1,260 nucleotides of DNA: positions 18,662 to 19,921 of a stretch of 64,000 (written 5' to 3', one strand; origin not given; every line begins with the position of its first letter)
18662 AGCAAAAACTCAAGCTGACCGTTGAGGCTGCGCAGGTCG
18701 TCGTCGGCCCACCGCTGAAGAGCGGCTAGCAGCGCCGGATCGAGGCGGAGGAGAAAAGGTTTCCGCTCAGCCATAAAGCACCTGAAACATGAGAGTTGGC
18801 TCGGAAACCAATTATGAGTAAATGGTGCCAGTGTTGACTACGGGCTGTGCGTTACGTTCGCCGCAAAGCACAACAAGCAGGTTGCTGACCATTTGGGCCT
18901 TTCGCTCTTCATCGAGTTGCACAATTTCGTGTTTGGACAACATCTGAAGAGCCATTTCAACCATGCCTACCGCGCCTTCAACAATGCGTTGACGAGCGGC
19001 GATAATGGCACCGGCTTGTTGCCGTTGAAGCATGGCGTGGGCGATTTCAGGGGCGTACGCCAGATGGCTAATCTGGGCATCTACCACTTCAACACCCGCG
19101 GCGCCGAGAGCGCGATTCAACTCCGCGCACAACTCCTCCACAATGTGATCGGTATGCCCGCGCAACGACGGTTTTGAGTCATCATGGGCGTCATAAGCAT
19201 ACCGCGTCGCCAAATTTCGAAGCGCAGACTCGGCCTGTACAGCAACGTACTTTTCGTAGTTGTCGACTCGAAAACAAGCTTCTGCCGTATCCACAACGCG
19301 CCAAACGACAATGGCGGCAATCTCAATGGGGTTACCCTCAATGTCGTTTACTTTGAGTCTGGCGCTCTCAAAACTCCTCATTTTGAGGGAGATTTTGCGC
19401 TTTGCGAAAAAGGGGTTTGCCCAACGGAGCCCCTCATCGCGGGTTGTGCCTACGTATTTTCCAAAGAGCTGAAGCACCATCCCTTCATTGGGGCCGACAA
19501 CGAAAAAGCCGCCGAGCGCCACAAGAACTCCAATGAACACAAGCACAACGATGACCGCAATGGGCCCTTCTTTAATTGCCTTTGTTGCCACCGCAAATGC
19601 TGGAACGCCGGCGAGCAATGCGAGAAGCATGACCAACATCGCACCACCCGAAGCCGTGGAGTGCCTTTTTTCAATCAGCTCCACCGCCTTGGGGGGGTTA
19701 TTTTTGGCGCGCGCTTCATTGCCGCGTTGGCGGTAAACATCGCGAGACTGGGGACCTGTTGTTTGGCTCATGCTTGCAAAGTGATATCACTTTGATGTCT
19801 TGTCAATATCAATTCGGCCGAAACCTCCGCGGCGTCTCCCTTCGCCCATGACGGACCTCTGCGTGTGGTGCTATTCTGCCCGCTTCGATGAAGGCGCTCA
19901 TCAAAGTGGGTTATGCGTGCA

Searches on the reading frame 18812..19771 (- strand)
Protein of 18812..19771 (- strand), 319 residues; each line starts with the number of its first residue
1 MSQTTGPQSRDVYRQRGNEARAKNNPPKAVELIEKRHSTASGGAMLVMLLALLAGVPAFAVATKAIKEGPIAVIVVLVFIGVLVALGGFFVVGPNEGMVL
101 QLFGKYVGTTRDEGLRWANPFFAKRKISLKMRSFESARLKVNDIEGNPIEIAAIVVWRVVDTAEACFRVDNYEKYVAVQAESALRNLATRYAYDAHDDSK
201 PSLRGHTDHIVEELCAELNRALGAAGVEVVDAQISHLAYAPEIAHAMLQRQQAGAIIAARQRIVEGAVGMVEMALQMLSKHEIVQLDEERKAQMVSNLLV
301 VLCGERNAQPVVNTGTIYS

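Call 3: search_protein_families(library=pfam, proteins=[window:18812-19771:-], max_evalue=0.01)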
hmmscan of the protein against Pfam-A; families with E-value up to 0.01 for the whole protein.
window:18812-19771:- (319 aa): 2 families
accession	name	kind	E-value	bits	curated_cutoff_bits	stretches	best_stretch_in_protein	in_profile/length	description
PF01145.31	Band_7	-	3.3e-25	89.6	23.6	1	91-265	2-173/176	SPFH domain / Band 7 family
PF01595.25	CNNM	-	0.005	17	28.4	0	25-84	38-97/181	Cyclin M transmembrane N-terminal domain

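Call 4: search_protein_families(library=ncbifam, proteins=[window:18812-19771:-], max_evalue=0.01)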
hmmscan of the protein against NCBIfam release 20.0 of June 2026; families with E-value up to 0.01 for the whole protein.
window:18812-19771:- (319 aa): 3 families
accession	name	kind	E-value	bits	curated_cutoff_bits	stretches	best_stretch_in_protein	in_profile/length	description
TIGR01932.1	hflC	equivalog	1.7e-06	27.1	134.4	0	184-263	148-231/318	protease modulator HflC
TIGR01933.1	hflK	equivalog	5.7e-06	26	159.4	1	89-238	1-146/261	FtsH protease activity modulator HflK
NF008181.0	PRK10930.1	equivalog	8e-05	21.6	660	1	69-218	78-227/419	FtsH protease activity modulator HflK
